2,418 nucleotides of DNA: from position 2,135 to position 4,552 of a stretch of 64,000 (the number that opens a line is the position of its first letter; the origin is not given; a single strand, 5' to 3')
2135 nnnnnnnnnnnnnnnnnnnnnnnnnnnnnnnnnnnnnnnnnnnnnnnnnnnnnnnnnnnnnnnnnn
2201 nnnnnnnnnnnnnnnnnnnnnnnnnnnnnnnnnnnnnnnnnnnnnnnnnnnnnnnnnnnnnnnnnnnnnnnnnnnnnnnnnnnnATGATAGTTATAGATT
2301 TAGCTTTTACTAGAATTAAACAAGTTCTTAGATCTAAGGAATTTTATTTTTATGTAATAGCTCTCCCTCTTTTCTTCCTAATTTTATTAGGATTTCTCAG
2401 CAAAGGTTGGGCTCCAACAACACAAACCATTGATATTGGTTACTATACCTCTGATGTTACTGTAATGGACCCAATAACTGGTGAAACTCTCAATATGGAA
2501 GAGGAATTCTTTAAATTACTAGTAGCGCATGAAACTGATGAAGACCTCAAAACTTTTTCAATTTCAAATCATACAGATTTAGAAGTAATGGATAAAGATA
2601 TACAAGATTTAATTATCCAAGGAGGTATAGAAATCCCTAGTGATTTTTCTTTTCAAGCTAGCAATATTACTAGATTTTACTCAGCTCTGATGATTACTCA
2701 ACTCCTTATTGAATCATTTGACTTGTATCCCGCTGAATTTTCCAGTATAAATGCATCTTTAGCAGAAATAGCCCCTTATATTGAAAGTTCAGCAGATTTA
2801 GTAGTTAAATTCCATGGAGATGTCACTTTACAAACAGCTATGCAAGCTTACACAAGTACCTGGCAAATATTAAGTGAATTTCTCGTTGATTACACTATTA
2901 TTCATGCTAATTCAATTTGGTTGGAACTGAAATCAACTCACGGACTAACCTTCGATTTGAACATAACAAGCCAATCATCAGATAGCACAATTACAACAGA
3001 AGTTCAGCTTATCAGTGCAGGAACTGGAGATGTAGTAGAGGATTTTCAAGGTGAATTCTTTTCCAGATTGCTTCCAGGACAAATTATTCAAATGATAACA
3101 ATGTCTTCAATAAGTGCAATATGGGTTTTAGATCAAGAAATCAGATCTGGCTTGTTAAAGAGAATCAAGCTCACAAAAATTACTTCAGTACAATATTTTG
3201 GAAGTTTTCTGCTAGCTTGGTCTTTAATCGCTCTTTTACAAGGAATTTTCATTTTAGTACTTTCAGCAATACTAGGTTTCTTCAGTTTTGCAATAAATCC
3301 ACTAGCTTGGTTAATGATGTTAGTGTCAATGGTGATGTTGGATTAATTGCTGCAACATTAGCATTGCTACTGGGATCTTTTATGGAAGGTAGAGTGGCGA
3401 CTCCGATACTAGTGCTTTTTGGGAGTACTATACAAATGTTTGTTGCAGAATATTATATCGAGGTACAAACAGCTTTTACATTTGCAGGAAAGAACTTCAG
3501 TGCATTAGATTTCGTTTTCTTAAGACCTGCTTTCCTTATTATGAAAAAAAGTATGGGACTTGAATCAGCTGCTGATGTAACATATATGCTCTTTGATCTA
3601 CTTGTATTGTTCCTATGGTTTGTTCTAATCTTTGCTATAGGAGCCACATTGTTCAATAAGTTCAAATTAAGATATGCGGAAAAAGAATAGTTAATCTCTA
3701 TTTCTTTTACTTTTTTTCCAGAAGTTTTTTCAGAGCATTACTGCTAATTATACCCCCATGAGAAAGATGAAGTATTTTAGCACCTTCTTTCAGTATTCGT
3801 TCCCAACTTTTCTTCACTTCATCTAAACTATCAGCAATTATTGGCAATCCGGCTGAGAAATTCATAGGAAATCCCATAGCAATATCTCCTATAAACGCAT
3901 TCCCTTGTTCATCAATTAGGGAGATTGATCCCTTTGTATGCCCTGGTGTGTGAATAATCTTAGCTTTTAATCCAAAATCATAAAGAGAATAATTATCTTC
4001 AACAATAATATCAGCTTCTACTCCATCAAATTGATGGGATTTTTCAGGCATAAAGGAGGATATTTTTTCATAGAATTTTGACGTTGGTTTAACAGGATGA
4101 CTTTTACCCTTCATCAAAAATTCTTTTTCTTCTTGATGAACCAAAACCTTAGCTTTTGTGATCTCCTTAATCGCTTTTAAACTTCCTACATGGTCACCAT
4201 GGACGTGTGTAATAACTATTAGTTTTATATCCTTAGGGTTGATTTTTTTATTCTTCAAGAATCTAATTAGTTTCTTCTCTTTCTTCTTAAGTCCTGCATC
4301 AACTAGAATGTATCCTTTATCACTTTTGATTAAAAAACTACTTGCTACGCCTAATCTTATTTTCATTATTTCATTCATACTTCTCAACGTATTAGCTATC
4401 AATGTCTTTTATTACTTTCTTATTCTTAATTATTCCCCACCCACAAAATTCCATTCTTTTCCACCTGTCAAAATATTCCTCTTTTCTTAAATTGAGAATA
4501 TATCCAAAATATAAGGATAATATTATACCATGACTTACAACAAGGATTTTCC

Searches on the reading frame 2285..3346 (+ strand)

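Call 70: search_protein_families(library=pfam, proteins=[window:2285-3346:+], max_evalue=0.00001)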
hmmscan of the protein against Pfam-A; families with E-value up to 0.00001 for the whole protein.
window:2285-3346:+ (353 aa): 1 family
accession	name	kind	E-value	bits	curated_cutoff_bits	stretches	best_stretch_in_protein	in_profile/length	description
PF12698.13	ABC2_membrane_3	-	5.3e-10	39.4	31.6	1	18-347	1-248/347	ABC-2 family transporter protein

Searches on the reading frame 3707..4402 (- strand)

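Call 4: search_protein_families(library=pfam, proteins=[window:3707-4402:-])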
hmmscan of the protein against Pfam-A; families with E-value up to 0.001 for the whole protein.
window:3707-4402:- (231 aa): 4 families
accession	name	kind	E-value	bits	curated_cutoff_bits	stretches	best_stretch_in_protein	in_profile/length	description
PF00753.33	Lactamase_B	-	4.9e-25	89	22.7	1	17-215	3-196/196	Metallo-beta-lactamase superfamily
PF19583.5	ODP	-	1.1e-07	32.3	27.2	1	21-98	4-81/194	ODP family beta lactamase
PF12706.13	Lactamase_B_2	-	1.2e-05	25.5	27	1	32-93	3-67/200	Beta-lactamase superfamily domain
PF16661.11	Lactamase_B_6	-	0.00077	19.3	27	0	24-78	1-55/193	Metallo-beta-lactamase superfamily domain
